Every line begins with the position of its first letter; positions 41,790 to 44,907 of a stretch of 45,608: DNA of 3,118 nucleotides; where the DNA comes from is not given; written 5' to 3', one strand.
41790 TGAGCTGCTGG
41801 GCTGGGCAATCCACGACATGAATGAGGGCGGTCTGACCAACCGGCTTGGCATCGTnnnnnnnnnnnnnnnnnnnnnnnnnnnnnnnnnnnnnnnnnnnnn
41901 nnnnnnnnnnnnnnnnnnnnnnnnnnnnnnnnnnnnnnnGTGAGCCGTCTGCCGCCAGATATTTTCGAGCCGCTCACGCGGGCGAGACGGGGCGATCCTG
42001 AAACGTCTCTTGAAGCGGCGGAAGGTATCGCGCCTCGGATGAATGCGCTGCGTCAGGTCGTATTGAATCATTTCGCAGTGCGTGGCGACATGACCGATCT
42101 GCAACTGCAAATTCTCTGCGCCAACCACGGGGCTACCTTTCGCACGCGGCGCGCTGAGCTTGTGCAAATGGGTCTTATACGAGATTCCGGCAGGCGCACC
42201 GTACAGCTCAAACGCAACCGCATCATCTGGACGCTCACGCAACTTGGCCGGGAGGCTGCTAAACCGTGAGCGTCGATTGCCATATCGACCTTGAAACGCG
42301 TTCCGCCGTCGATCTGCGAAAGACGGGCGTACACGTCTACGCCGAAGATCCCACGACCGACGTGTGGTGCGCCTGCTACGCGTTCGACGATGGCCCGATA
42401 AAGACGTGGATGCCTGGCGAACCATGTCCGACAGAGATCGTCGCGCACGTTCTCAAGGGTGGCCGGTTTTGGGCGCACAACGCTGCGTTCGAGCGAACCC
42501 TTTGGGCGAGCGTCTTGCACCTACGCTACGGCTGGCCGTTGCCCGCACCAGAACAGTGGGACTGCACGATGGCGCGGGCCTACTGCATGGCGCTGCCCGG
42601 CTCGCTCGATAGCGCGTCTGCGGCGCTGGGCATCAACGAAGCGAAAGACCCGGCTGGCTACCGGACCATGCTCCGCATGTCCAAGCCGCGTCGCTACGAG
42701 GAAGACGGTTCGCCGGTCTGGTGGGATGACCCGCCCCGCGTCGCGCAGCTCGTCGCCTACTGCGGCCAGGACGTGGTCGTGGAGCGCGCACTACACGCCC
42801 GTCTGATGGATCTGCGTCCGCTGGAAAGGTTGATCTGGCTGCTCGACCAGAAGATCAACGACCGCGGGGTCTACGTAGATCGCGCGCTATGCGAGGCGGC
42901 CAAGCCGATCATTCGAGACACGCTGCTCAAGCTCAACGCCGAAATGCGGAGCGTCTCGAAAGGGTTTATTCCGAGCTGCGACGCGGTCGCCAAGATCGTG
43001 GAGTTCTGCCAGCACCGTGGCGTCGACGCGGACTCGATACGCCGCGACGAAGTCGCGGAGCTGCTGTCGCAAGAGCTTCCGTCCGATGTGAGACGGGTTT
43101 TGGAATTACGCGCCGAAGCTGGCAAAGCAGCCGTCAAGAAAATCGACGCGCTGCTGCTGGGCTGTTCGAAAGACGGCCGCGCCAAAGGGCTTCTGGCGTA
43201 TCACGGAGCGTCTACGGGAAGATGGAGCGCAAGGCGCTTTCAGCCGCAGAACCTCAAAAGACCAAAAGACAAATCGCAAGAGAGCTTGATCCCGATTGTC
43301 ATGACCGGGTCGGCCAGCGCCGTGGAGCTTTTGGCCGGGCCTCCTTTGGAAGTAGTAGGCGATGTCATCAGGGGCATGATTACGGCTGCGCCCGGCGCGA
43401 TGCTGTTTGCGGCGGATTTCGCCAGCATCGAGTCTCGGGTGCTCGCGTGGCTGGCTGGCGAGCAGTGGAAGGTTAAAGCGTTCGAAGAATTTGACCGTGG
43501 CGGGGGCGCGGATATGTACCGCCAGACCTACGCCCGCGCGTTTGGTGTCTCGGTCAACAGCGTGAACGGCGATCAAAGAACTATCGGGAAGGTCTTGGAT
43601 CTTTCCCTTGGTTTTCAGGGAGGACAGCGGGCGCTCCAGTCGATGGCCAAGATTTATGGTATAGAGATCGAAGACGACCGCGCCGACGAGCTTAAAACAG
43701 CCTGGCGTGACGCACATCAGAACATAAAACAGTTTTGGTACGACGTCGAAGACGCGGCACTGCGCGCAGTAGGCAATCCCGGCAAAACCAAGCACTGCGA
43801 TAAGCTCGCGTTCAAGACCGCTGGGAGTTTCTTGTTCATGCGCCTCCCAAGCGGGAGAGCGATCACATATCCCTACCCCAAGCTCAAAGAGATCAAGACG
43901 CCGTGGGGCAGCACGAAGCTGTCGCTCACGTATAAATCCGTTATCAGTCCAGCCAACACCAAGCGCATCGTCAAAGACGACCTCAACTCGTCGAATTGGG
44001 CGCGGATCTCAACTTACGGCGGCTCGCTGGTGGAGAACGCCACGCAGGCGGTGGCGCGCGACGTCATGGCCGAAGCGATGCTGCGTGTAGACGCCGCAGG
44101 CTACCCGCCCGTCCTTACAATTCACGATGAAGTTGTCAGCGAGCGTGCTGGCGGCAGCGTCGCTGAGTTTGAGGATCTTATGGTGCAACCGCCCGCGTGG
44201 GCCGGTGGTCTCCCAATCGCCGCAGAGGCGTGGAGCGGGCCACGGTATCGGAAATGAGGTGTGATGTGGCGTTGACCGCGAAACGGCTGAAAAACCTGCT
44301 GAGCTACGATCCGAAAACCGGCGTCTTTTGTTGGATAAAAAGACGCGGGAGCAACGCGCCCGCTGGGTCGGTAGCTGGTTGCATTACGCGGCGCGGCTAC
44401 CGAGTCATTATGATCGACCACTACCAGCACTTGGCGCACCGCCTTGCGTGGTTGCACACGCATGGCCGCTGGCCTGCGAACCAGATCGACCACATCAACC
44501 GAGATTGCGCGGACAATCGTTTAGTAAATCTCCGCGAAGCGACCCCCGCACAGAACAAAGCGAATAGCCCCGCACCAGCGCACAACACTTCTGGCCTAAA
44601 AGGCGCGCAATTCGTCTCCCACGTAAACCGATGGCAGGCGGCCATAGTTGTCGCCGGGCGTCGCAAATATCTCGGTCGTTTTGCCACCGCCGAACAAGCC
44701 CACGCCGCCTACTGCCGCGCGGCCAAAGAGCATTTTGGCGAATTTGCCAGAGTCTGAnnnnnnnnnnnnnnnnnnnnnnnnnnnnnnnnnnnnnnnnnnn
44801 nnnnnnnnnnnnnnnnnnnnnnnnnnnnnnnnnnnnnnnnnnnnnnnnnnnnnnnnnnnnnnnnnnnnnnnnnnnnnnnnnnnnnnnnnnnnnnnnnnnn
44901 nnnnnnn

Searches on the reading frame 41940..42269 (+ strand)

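Call 11: search_protein_families(library=phrogs, proteins=[window:41940-42269:+], max_evalue=0.001)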
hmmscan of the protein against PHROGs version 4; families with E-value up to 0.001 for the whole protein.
window:41940-42269:+ (109 aa): 2 families
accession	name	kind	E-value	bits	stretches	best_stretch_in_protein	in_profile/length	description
phrog_1123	-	unknown function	1.2e-11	45.4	1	7-105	3-102/112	-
phrog_18663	-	unknown function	3.8e-06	28.2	1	14-105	9-107/113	-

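Call 80: search_protein_families(library=pfam, proteins=[window:41940-42269:+], max_evalue=0.01)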
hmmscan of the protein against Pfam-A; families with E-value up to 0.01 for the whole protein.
window:41940-42269:+ (109 aa): 0 families

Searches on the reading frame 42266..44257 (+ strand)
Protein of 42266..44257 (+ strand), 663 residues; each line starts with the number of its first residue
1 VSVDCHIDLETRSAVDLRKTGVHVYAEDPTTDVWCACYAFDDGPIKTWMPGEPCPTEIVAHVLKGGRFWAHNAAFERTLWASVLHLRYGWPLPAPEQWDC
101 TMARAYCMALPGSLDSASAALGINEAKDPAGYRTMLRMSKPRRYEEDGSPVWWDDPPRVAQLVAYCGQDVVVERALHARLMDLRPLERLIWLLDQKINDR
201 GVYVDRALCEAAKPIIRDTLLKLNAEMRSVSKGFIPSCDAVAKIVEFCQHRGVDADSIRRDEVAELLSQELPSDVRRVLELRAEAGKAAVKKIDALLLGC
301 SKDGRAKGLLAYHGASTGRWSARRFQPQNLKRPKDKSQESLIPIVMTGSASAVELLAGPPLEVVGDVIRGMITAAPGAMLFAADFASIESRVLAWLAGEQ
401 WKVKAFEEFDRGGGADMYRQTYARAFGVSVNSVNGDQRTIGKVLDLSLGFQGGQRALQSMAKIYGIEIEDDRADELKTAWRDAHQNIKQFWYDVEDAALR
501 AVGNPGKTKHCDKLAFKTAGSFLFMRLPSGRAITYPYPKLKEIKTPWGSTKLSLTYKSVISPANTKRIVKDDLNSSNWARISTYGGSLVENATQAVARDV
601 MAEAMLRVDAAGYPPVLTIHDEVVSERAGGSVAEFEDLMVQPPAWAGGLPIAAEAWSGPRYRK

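Call 10: search_protein_families(library=phrogs, proteins=[window:42266-44257:+], max_evalue=0.001)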
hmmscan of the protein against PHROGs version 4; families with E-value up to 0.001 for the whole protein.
window:42266-44257:+ (663 aa): 4 families
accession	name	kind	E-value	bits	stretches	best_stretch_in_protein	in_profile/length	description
phrog_17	-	DNA, RNA and nucleotide metabolism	7.6e-111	373.1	1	6-663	674-1232/1445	DNA polymerase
phrog_10285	-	DNA, RNA and nucleotide metabolism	1.2e-54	186.5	1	349-663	25-320/321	DNA polymerase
phrog_7766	-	DNA, RNA and nucleotide metabolism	9e-47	159.9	1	468-663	3-185/186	DNA polymerase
phrog_2573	-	DNA, RNA and nucleotide metabolism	0.00066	19.9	0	369-500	6-143/336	DNA polymerase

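Call 87: search_dna_similar(query=window:42266-44257:+, collection=phages, mode=protein, max_rows=12)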
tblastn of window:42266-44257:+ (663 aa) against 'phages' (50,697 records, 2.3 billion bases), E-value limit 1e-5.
Records with a match: 1745; places in all: 1765; records where one place covers at least 80% of the query: 1634.
Best place of each record, by identity: <60% 1745.
By first word of the organism name: Salmonella 451; Escherichia 259; Streptococcus 130; Bacteroides 105; Staphylococcus 84; Xanthomonas 60; Microbacterium 57; Vibrio 47; Pseudomonas 32; Klebsiella 29; and 101 more.
By host as written in the record: Escherichia coli 138; - 120; Salmonella enterica subsp. enterica serovar Typhimurium 73; Salmonella enterica 73; Salmonella enterica subsp. enterica serovar Enteritidis 60; Salmonella sp. 48; Vibrio lentus 34; Staphylococcus aureus 32; and 573 more.
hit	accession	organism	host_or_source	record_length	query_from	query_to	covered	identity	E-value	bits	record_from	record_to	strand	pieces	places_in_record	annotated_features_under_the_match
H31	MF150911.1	Ralstonia phage DU_RP_II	Ralstonia solanacearum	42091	6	663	99%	44.4%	2e-176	563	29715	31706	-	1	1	putative DNA polymerase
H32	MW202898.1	Caudoviricetes sp.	Manatee Spring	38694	1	663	100%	43.8%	2e-174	557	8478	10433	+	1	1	DNA polymerase | hypothetical protein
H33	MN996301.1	Ralstonia phage RpY1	Ralstonia solanacearum SL341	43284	6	663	99%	43.7%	3e-173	554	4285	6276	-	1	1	putative DNA polymerase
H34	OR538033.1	Ralstonia phage C22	Ralstonia sp. RS3/1-1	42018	6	663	99%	43.3%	4e-167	536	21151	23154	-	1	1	hypothetical protein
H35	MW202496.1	Caudoviricetes sp.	Manatee Spring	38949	6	663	99%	38.6%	4e-128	423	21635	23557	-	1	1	DNA polymerase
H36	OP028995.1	Microcystis phage Mae-Yong1326-1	Microcystis aeruginosa FACHB-1326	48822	4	663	100%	37.3%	4e-111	374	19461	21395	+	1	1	DNA polymerase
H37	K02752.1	Bacillus phage SPO2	-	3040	7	663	99%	35.9%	4e-117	379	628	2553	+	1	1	DNA polymerase (gene L; ttg start codon)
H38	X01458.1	Bacillus phage SPO2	-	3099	7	663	99%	35.9%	6e-117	379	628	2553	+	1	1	unnamed protein product; SP02 DNA polymerase (aa 1-648)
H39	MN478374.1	Bacteriophage Phobos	-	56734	1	663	100%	35.5%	5e-108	365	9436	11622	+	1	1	DNA polymerase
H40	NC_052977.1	Bacteriophage Phobos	-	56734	1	663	100%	35.5%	5e-108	365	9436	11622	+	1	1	DNA polymerase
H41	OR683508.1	Pseudomonas phage Ppu-503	Pseudomonas sp.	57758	1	663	100%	35.5%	5e-108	365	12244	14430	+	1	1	DNA polymerase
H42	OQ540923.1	Microcystis phage MJing1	Microcystis sp.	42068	6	661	99%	35.8%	7e-107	362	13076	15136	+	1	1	bifunctional 3'-5' exonuclease/DNA polymerase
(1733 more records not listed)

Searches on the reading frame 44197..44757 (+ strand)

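Call 11: search_protein_families(library=phrogs, proteins=[window:44197-44757:+], max_evalue=0.001)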
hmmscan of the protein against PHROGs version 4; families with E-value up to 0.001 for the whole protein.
window:44197-44757:+ (186 aa): 13 families
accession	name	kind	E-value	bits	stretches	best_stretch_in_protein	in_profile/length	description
phrog_99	-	DNA, RNA and nucleotide metabolism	3.4e-65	222.2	1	20-185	103-265/383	HNH endonuclease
phrog_4578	-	DNA, RNA and nucleotide metabolism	5.3e-25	88.8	1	81-185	15-120/130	HNH endonuclease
phrog_3593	-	DNA, RNA and nucleotide metabolism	5.1e-19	69.8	1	61-181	76-198/210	HNH endonuclease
phrog_374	-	DNA, RNA and nucleotide metabolism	2e-11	44.4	1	95-185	324-412/617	HNH endonuclease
phrog_59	-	DNA, RNA and nucleotide metabolism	1.6e-09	38.6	1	45-120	158-231/423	HNH endonuclease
phrog_826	-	DNA, RNA and nucleotide metabolism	3e-09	37.8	1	11-142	40-178/281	HNH endonuclease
phrog_35306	-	unknown function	9.6e-08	33.3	1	126-178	23-74/90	-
phrog_959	-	DNA, RNA and nucleotide metabolism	1.1e-07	32.7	1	61-123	37-105/138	HNH endonuclease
phrog_953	-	DNA, RNA and nucleotide metabolism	1.9e-07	31.8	1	120-183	301-365/420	HNH endonuclease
phrog_1492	-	DNA, RNA and nucleotide metabolism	7.8e-07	29.6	1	64-132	94-167/414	HNH endonuclease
phrog_13470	-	DNA, RNA and nucleotide metabolism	5.1e-06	27.7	1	126-179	89-140/152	HNH endonuclease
phrog_1872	-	DNA, RNA and nucleotide metabolism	5.9e-06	27.3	1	45-99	36-84/166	endonuclease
phrog_36769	-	unknown function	7.4e-05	23.2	1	81-178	245-346/367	-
